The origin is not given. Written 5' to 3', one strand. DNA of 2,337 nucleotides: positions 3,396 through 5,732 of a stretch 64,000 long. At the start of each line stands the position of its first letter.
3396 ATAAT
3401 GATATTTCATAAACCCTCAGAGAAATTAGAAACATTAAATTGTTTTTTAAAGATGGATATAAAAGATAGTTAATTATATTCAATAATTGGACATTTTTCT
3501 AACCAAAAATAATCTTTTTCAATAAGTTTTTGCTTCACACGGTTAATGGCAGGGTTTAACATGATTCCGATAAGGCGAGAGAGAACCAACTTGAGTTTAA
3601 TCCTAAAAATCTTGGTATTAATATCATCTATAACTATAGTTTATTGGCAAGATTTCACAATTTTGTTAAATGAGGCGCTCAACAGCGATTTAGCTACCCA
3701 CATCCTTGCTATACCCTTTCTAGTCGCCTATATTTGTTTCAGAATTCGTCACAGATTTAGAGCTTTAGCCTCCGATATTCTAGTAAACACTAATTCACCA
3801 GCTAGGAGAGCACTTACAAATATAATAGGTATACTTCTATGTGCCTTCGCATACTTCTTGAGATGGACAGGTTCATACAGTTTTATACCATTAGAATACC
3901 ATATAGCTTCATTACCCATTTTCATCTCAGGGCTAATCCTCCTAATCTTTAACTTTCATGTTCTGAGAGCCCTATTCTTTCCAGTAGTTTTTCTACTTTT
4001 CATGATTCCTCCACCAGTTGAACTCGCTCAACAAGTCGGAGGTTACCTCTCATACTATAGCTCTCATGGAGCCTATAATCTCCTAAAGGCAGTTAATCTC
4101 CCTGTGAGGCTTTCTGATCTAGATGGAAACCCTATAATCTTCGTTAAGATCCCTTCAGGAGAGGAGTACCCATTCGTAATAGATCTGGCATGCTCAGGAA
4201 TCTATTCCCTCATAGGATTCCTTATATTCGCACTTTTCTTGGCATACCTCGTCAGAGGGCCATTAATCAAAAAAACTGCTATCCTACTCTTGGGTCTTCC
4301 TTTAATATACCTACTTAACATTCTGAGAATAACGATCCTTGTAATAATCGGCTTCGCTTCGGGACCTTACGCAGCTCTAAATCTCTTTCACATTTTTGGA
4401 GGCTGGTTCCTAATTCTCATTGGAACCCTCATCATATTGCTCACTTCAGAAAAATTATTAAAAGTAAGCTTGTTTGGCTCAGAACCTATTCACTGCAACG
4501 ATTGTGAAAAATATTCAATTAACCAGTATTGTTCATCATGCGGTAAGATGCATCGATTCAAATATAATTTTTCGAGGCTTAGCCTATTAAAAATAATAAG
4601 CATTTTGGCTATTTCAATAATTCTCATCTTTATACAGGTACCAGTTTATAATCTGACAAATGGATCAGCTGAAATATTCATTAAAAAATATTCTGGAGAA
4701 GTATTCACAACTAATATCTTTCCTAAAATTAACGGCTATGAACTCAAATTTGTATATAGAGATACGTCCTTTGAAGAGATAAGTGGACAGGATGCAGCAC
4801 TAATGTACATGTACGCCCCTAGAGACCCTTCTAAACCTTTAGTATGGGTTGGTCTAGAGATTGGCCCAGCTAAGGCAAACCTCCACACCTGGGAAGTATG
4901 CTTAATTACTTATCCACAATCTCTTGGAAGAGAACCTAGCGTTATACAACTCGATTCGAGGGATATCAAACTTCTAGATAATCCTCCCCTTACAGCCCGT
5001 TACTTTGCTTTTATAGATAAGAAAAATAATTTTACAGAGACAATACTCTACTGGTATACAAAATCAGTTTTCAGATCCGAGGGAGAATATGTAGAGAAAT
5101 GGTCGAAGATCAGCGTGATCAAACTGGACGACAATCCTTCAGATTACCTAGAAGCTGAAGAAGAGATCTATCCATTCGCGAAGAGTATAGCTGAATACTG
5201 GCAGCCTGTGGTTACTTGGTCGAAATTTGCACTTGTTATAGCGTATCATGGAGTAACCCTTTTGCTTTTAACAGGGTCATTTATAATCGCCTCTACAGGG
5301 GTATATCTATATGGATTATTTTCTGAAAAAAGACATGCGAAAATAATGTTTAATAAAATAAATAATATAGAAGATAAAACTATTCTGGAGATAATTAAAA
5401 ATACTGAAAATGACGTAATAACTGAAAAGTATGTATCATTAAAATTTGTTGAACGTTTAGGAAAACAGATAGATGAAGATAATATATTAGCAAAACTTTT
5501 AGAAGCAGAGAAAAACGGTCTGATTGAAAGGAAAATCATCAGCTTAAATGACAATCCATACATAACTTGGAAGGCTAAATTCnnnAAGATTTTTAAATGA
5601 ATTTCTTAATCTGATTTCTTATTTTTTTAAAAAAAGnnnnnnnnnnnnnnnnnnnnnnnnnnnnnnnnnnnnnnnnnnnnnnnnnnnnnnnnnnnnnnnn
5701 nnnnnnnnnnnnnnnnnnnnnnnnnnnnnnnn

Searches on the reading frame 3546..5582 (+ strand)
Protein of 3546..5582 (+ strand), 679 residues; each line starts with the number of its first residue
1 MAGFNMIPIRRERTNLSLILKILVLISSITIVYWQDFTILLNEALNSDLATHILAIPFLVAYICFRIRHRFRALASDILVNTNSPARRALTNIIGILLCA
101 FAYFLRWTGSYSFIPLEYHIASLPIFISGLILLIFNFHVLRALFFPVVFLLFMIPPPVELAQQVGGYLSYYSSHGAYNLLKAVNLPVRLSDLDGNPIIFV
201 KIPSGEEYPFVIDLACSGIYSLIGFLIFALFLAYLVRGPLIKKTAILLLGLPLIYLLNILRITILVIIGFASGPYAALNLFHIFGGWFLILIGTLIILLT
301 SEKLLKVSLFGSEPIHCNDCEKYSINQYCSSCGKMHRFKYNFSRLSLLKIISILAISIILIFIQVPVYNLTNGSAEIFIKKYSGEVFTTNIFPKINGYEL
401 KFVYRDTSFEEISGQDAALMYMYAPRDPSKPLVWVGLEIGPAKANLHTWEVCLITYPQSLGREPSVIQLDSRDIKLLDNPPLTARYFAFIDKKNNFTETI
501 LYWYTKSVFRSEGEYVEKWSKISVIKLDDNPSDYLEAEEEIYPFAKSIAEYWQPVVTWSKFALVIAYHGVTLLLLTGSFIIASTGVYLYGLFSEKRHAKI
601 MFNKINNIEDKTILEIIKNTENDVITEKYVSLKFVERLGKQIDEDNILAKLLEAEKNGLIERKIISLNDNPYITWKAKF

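Call 3: search_protein_families(library=ncbifam, proteins=[window:3546-5582:+], max_evalue=1)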
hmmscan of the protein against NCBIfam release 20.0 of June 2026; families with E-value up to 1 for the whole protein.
window:3546-5582:+ (679 aa): 17 families
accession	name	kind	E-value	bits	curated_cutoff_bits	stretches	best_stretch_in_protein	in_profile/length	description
TIGR04152.1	exosort_VPLPA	exception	1.2e-27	97.1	400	1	46-345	6-280/486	VPLPA-CTERM-specific exosortase XrtD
NF038142.1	exosort_XrtW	exception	6.3e-26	90.8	425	1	19-366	2-319/494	exosortase W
TIGR03109.2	exosort_XrtA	exception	4.3e-22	78.8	208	1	22-302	3-257/261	exosortase A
NF035943.2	exosort_XrtV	exception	1.5e-20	73.6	313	1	90-304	64-266/270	exosortase V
TIGR02602.1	8TM_EpsH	subfamily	3.4e-19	69.3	105.55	1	51-298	11-234/241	exosortase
TIGR03113.1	exosort_XrtB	exception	2e-17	63.7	275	1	25-307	4-266/268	exosortase B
TIGR04178.1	exo_archaeo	signature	4.2e-17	62.2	23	1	211-300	2-90/97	exosortase/archaeosortase family protein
TIGR04151.1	exosort_VPDSG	exception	9.5e-12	44.9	300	1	22-300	30-294/306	VPDSG-CTERM-specific exosortase XrtC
TIGR04162.1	exo_VPEID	exception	4e-07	29.3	150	1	214-302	209-300/516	exosortase E/protease, VPEID-CTERM system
NF046081.1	exosort_XrtX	exception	3.7e-06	26.9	170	1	139-285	9-142/168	exosortase X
TIGR04125.1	exosort_PGF_TRM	exception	6.3e-06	25.8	75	1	150-272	87-201/271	archaeosortase A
NF033770.1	exosort_XrtT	exception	0.00011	20.9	250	1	149-276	117-233/472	exosortase T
TIGR03762.1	archaeo_artC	exception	0.0007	19.5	100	1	51-296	27-267/274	archaeosortase C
TIGR04489.1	exosort_XrtO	exception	0.0064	15.3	250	1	88-284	56-238/451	exosortase O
NF033767.0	exosort_XrtS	exception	0.013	15.4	145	1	195-295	46-145/155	exosortase S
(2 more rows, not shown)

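Call 4: search_protein_families(library=pfam, proteins=[window:3546-5582:+], max_evalue=1)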
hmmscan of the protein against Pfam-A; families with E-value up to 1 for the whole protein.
window:3546-5582:+ (679 aa): 1 family
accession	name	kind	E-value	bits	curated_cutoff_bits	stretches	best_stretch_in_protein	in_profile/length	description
PF09721.15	Exosortase_EpsH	-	1.8e-37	129.5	25.7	1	29-299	4-249/254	Transmembrane exosortase (Exosortase_EpsH)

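Call 10: find_homologous_proteins(query=window:3546-5582:+, max_evalue=0.001)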
Query window:3546-5582:+ (679 aa): 334 proteins with E <= 0.001 among 8000 candidates; the best 120 are listed.
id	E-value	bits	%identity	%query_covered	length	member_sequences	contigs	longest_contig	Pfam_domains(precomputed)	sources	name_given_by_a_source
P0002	0.0e+0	1429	100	94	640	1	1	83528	PF09721.16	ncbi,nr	ncbi:exosortase/archaeosortase family protein [Candidatus Bathyarchaeota archaeon]|nr:exosortase/arc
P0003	0.0e+0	1376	88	100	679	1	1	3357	PF09721.16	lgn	-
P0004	0.0e+0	1232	81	99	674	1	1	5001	PF09721.16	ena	-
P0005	0.0e+0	1199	79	99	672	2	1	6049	PF09721.16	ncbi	ncbi:MAG: exosortase/archaeosortase family protein [Candidatus Bathyarchaeia archaeon]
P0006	4.7e-233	794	63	85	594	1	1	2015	PF09721.16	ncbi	ncbi:MAG: exosortase/archaeosortase family protein, partial [bacterium]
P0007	3.2e-227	774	52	98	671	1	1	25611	PF09721.16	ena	-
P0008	3.5e-219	748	50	98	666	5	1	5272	PF09721.16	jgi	jgi:exosortase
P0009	1.0e-218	746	50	98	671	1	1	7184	PF09721.16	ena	-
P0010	2.2e-218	745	51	98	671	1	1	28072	PF09721.16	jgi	jgi:exosortase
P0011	1.1e-217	743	51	98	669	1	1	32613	PF09721.16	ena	-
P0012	5.7e-216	737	51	97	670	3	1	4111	PF09721.16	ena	-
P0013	3.9e-214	731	50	98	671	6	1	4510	PF09721.16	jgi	-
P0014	3.3e-213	728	50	100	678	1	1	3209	PF09721.16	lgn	-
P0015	1.3e-209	716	49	98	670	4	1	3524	PF09721.16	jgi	-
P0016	6.3e-209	714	50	98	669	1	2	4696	PF09721.16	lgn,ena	-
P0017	7.9e-209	714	50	98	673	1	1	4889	PF09721.16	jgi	-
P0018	6.6e-208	711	49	98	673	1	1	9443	PF09721.16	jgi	-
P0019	1.4e-207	709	50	97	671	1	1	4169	PF09721.16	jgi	-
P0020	1.9e-206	706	49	98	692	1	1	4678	PF09721.16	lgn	-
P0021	2.7e-206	705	51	98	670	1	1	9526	PF09721.16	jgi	-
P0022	7.2e-203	694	47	98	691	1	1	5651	PF09721.16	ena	-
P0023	1.3e-201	690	48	97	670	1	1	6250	PF09721.16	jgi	jgi:exosortase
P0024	1.9e-200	686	49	94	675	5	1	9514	PF09721.16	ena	-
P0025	8.8e-200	684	50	90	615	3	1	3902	PF09721.16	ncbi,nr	ncbi:MAG: exosortase/archaeosortase family protein, partial [Anaerolineae bacterium]|nr:exosortase/a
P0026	2.6e-196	672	48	97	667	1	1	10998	PF09721.16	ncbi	ncbi:MAG: exosortase/archaeosortase family protein, partial [Candidatus Hodarchaeota archaeon]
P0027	1.5e-195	670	47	98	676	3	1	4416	PF09721.16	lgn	-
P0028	1.5e-195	670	47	98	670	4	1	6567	PF09721.16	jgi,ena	-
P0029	1.0e-193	664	47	97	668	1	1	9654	PF09721.16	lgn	-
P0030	2.3e-187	643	46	98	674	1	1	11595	PF09721.16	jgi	-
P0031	4.9e-187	642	45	98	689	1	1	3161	PF09721.16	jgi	-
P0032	2.3e-186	639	45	95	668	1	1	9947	PF09721.16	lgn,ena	-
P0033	5.5e-185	635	50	85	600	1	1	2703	PF09721.16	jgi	jgi:exosortase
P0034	5.3e-182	625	46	97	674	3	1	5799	PF09721.16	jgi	-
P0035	2.2e-179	616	53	80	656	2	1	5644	PF09721.16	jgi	-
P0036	7.3e-176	605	45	98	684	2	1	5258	PF09721.16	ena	-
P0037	2.5e-174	600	43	98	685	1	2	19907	PF09721.16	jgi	-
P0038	5.8e-174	598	44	96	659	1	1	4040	PF09721.16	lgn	-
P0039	1.6e-173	597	44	98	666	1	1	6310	PF09721.16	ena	-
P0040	1.7e-173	597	45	97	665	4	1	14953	PF09721.16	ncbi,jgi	ncbi:MAG: exosortase/archaeosortase family protein [Candidatus Hodarchaeales archaeon]|jgi:exosortas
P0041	3.3e-172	593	42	99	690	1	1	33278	PF09721.16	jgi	-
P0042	4.0e-171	589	46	97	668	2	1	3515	PF09721.16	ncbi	-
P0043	1.3e-169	584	42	98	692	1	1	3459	PF09721.16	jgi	-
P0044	3.4e-169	583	42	99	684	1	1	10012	PF09721.16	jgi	-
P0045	4.3e-169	582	42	99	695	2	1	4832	PF09721.16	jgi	-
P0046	4.9e-168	579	40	98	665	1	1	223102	PF09721.16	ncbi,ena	-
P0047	1.3e-167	577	41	100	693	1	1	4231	PF09721.16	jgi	-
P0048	2.1e-167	577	41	99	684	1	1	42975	PF09721.16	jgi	jgi:exosortase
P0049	2.3e-167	577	44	98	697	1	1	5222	PF09721.16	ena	-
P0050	3.7e-167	576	41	97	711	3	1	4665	PF09721.16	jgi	-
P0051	4.1e-167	576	40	99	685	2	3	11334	PF09721.16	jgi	-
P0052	3.1e-166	573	41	99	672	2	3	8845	PF09721.16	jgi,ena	-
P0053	1.0e-165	571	40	100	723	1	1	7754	PF09721.16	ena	-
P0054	1.2e-164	568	40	100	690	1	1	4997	PF09721.16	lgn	-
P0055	4.5e-164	566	41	98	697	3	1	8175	PF09721.16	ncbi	-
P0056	8.7e-164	565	41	99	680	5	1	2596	PF09721.16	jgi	jgi:exosortase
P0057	2.5e-163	563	39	100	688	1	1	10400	PF09721.16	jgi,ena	-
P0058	2.8e-163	563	42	98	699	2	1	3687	PF09721.16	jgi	-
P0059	5.3e-163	562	40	99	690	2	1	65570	PF09721.16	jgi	jgi:exosortase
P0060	1.5e-162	561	40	99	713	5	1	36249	PF09721.16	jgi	-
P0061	1.6e-162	561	41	98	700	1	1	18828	PF09721.16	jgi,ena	-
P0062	2.1e-162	560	42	95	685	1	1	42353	PF09721.16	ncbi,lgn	-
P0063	7.0e-162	558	41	98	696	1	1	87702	PF09721.16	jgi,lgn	jgi:exosortase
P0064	1.1e-161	558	39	98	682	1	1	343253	PF09721.16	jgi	-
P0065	1.3e-161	558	41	99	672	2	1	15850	PF09721.16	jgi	jgi:exosortase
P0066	1.6e-161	557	40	95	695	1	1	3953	PF09721.16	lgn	-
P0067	1.7e-161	557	43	98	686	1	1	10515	PF09721.16,PF17359.8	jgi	-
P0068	2.0e-161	557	40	100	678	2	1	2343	PF09721.16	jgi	-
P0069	2.0e-161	557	42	98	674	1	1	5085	PF09721.16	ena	-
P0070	2.5e-161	557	42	98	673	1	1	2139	PF09721.16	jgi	-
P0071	3.4e-161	556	40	96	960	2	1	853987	PF09721.16,PF05050.20,PF02475.24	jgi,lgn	-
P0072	5.0e-161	556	40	99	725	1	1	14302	PF09721.16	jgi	jgi:exosortase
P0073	5.1e-161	556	40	99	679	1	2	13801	PF09721.16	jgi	jgi:exosortase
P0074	1.0e-160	555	41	97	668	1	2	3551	PF09721.16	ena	-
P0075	1.3e-160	554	40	99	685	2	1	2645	PF09721.16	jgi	-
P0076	2.9e-160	553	42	95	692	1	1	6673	PF09721.16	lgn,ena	-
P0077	3.1e-160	553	40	98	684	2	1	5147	PF09721.16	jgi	-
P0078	6.0e-160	552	40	98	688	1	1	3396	PF09721.16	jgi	-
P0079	6.2e-160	552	41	97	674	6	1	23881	PF09721.16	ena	-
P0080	7.2e-160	552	41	98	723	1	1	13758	PF09721.16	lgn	-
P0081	7.9e-160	552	41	98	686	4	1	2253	PF09721.16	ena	-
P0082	1.4e-159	551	42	97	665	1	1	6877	PF09721.16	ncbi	ncbi:MAG: exosortase/archaeosortase family protein, partial [Candidatus Bathyarchaeia archaeon]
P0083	1.5e-159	551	41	97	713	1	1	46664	PF09721.16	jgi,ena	-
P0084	1.6e-159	551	39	98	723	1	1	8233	PF09721.16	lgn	-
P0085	1.9e-159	550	42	99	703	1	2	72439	PF09721.16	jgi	-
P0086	3.9e-159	549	40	98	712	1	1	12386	PF09721.16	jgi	jgi:exosortase/archaeosortase family protein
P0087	5.1e-159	549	41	97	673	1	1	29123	PF09721.16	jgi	jgi:exosortase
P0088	6.3e-159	549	40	99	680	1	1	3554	PF09721.16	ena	-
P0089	7.1e-159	549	40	98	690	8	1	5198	PF09721.16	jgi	jgi:exosortase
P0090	1.2e-158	548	40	98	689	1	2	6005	PF09721.16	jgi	jgi:exosortase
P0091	1.6e-158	547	39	98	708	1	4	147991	PF09721.16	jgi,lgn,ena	jgi:exosortase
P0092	2.0e-158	547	41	97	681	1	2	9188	PF09721.16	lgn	-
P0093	2.1e-158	547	42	97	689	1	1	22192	PF09721.16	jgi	jgi:exosortase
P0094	2.6e-158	547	39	100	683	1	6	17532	PF09721.16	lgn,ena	-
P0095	2.6e-158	547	39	100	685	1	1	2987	PF09721.16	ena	-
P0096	3.6e-158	546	39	98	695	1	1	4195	PF09721.16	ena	-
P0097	5.2e-158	546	39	98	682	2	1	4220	PF09721.16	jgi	-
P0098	6.1e-158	545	39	99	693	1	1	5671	PF09721.16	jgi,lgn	-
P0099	8.1e-158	545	39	98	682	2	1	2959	PF09721.16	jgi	-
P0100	8.1e-158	545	40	97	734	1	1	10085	PF09721.16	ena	-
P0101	8.4e-158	545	41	98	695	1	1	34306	PF09721.16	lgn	-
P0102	1.5e-157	544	49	75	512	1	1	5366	PF09721.16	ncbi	ncbi:MAG: exosortase/archaeosortase family protein, partial [Candidatus Hodarchaeota archaeon]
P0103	1.6e-157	544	40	99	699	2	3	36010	PF09721.16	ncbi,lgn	-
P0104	1.7e-157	544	40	98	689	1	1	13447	PF09721.16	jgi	-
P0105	1.8e-157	544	40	99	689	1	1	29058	PF09721.16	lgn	-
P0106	2.0e-157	544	40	98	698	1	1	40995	PF09721.16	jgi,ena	-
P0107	4.4e-157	543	39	99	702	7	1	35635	PF09721.16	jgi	-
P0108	4.9e-157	542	40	98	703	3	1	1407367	PF09721.16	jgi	-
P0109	6.1e-157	542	40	99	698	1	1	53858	PF09721.16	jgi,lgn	jgi:exosortase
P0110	7.4e-157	542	40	98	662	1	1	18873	PF09721.16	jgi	jgi:exosortase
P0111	8.1e-157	542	41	98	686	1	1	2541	PF09721.16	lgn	-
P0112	8.3e-157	542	40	98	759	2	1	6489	PF09721.16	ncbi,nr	ncbi:exosortase/archaeosortase family protein [Candidatus Bathyarchaeota archaeon]|nr:exosortase/arc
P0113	1.6e-156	541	39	100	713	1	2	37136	PF09721.16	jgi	jgi:exosortase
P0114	2.1e-156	540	41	97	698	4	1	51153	PF09721.16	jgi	jgi:exosortase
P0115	2.1e-156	540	39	99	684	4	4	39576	PF09721.16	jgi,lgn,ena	jgi:exosortase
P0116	2.2e-156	540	41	92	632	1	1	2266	PF09721.16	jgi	jgi:exosortase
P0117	3.3e-156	540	40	98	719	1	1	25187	PF09721.16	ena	-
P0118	3.4e-156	540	40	98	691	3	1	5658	PF09721.16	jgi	-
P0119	3.6e-156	540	40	97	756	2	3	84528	PF09721.16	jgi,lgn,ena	-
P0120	4.5e-156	539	39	98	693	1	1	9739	PF09721.16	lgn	-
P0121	5.0e-156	539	40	99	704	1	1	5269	PF09721.16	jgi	jgi:exosortase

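Call 12: find_related_loci(query=A1, collection=genome_contigs, flank=6000)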
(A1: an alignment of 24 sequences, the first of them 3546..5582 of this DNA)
Query A1 (679 aa) in genome_contigs; peptide patterns used: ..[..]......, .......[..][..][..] (x = any residue, [..] = any of these).
121 stretches matched a pattern; 97 encode a relative of the query (tblastn E <= 1e-3); the best 80 are kept; 80 distinct loci.
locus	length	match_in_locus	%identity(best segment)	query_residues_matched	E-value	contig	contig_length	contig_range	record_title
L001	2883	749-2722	44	18-678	0e+0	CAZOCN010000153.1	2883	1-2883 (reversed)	MAG TPA_asm: uncultured Candidatus Bathyarchaeia archaeon isolate binchicken_co6_448 genome assembly, contig: NODE_49940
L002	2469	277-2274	40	15-679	2e-173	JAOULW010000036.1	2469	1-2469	MAG: Candidatus Bathyarchaeota archaeon isolate 8_1_Jan_SF_Bin96 8_1_Jan_SF_Bin96_scaffold_38310_c1, whole genome shotgu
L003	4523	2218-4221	41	14-677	7e-165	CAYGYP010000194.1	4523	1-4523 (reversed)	MAG TPA_asm: uncultured Candidatus Bathyarchaeia archaeon isolate ERP119294_co3_318 genome assembly, contig: NODE_23710_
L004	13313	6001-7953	42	33-677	2e-160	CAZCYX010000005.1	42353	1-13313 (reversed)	MAG TPA_asm: uncultured Candidatus Bathyarchaeia archaeon isolate binchicken_co187_15 genome assembly, contig: NODE_111_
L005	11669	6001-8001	40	13-678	7e-160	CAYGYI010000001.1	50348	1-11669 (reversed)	MAG TPA_asm: uncultured Candidatus Bathyarchaeia archaeon isolate ERP119294_co1_146 genome assembly, contig: NODE_678_le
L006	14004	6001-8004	42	13-677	1e-159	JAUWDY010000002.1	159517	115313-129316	MAG: Candidatus Bathyarchaeota archaeon isolate CSMAG_2176 CSMAG_2176_k141_2653076_length_159517_cov_13.9789, whole geno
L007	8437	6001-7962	41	33-677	2e-159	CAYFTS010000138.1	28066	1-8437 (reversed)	MAG TPA_asm: uncultured Candidatus Bathyarchaeia archaeon isolate ERP108616_co1_179 genome assembly, contig: k119_858766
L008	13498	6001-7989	40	15-676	1e-155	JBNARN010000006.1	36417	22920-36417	MAG: Candidatus Bathyarchaeales archaeon isolate Kamch4316-2DMB-16 bin3.fa-6, whole genome shotgun sequence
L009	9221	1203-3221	39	13-679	3e-155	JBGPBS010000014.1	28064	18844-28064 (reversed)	MAG: Candidatus Bathyarchaeia archaeon isolate OBJ_0618_130150_10 k141_1582090_length_28064_cov_54.0668, whole genome sh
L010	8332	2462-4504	37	6-678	6e-152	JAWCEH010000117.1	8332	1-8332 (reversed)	MAG: Candidatus Bathyarchaeia archaeon isolate JZ-1_201912_bins_83 JZ-1_201912_bins_83_scaffold_117, whole genome shotgu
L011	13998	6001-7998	39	12-678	2e-151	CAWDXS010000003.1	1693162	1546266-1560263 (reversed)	MAG: Candidatus Bathyarchaeota archaeon isolate MFD04408.bin.1.32 genome assembly, contig: contig_23657, whole genome sh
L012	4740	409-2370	40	33-677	2e-154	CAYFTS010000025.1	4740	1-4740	MAG TPA_asm: uncultured Candidatus Bathyarchaeia archaeon isolate ERP108616_co1_179 genome assembly, contig: k119_125225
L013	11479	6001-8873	38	10-677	1e-150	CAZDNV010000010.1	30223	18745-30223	MAG TPA_asm: uncultured Candidatus Bathyarchaeia archaeon isolate binchicken_co91_418 genome assembly, contig: NODE_1563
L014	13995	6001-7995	39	11-679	2e-150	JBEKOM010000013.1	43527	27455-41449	MAG: Candidatus Bathyarchaeia archaeon isolate SPRUCE 440 SPRUCE_440_13, whole genome shotgun sequence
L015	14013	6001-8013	37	10-678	5e-150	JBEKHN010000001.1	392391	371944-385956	MAG: Candidatus Bathyarchaeia archaeon isolate SPRUCE 278 SPRUCE_278_1, whole genome shotgun sequence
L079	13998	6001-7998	39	13-679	1e-155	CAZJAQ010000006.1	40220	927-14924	MAG TPA_asm: uncultured Candidatus Bathyarchaeia archaeon isolate binchicken_co395_144 genome assembly, contig: NODE_100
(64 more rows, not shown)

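Call 15: find_encoding_contigs(protein=P0005, flank=10000, max_places=3)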
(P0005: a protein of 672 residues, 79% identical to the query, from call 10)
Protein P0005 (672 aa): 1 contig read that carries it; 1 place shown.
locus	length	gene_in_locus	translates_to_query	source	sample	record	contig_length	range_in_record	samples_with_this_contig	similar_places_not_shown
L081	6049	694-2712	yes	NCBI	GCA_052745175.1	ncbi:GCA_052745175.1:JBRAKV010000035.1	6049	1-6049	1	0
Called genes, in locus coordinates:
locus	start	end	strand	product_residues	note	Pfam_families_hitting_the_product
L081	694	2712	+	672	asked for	PF09721:Exosortase_EpsH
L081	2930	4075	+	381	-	PF27533:CapK_C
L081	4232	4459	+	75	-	-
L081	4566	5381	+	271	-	PF25939:DUF7982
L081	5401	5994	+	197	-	PF07760:DUF1616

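Call 16: find_encoding_contigs(protein=P0004, flank=10000, max_places=3)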
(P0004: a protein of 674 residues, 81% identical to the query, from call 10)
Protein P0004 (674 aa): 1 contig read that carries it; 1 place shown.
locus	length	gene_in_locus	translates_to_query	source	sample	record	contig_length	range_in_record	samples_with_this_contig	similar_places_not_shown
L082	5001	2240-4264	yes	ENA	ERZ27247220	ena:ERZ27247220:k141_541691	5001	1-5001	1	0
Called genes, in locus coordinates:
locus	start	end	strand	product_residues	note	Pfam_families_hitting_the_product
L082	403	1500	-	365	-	PF00150:Cellulase, PF11790:Glyco_hydro_cc (faint)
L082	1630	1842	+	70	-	-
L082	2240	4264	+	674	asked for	PF09721:Exosortase_EpsH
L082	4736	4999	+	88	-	?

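Call 17: find_encoding_contigs(protein=P0007, flank=10000, max_places=3)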
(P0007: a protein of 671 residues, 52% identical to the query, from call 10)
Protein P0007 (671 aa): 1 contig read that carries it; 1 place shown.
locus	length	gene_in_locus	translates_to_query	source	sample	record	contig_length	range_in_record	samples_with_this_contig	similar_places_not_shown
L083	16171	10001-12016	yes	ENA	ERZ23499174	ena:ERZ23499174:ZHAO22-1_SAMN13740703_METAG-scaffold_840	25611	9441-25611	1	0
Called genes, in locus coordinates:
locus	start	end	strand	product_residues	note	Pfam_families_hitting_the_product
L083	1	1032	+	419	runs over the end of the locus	PF08421:Methyltransf_13, PF13489:Methyltransf_23, PF08241:Methyltransf_11 (weak), PF08242:Methyltransf_12, PF08484:Methyltransf_14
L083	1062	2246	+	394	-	PF13649:Methyltransf_25 (faint), PF13489:Methyltransf_23, PF08241:Methyltransf_11 (weak), PF08484:Methyltransf_14, PF22674:C2185-like_N (weak)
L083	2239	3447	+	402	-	PF13649:Methyltransf_25 (faint), PF13847:Methyltransf_31 (faint), PF13489:Methyltransf_23, PF08241:Methyltransf_11, PF08242:Methyltransf_12, PF08484:Methyltransf_14, PF22674:C2185-like_N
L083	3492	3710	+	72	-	PF08484:Methyltransf_14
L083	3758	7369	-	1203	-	PF01839:FG-GAP (faint), PF13517:FG-GAP_3, PF13385:Laminin_G_3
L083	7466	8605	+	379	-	PF01636:APH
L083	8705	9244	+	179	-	-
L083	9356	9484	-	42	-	-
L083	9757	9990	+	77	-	-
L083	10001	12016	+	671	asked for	PF09721:Exosortase_EpsH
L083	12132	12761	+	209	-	PF04307:YdjM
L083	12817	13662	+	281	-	PF25939:DUF7982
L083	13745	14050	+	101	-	-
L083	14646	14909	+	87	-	-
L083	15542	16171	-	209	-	?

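Call 39: search_protein_families(library=pfam, proteins=[L079:10678-12252:+, L079:9172-9867:+, L005:2923-3696:+, L008:9232-9939:+, L079:12893-13609:+, L079:12341-12601:+, L010:5657-5905:+, L015:12313-12585:+], max_evalue=0.1)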
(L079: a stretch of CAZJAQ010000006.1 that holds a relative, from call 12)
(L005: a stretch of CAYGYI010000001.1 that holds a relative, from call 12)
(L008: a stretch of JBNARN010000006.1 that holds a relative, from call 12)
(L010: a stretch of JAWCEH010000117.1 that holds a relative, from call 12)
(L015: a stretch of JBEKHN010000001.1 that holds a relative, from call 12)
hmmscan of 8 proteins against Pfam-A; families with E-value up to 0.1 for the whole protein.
L079:10678-12252:+ (525 aa): 4 families
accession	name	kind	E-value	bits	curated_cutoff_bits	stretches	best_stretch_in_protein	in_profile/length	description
PF01943.22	Polysacc_synt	-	3.1e-27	96.2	28.2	1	14-294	3-273/274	Polysaccharide biosynthesis protein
PF13440.11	Polysacc_synt_3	-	3.7e-26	92.5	23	1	37-342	2-290/293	Polysaccharide biosynthesis protein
PF03023.19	MurJ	-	1.3e-11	44.3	27.4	1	38-457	2-433/451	Lipid II flippase MurJ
PF01554.23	MatE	-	0.001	19.2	24.9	1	24-169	7-154/161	MatE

L079:9172-9867:+ (232 aa): 1 family
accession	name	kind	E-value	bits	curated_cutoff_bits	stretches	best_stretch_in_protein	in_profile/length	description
PF07291.16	MauE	-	0.037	14.8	27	0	209-231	73-95/128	Methylamine utilisation protein MauE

L005:2923-3696:+ (258 aa): 0 families

L008:9232-9939:+ (236 aa): 1 family
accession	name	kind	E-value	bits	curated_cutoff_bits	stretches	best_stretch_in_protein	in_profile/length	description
PF07589.16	PEP-CTERM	-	0.026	15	20.7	1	208-223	2-18/24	PEP-CTERM motif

L079:12893-13609:+ (239 aa): 1 family
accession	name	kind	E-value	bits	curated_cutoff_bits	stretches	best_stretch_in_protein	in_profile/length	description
PF04307.19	YdjM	-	1.9e-11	44.2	29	1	33-168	1-146/176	YdjM inner membrane protein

L079:12341-12601:+ (87 aa): 0 families

L010:5657-5905:+ (83 aa): 1 family
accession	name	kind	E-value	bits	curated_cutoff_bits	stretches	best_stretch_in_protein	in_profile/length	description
PF10318.15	7TM_GPCR_Srh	-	0.026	14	26.3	1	4-73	125-198/302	Serpentine type 7TM GPCR chemoreceptor Srh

L015:12313-12585:+ (91 aa): 0 families
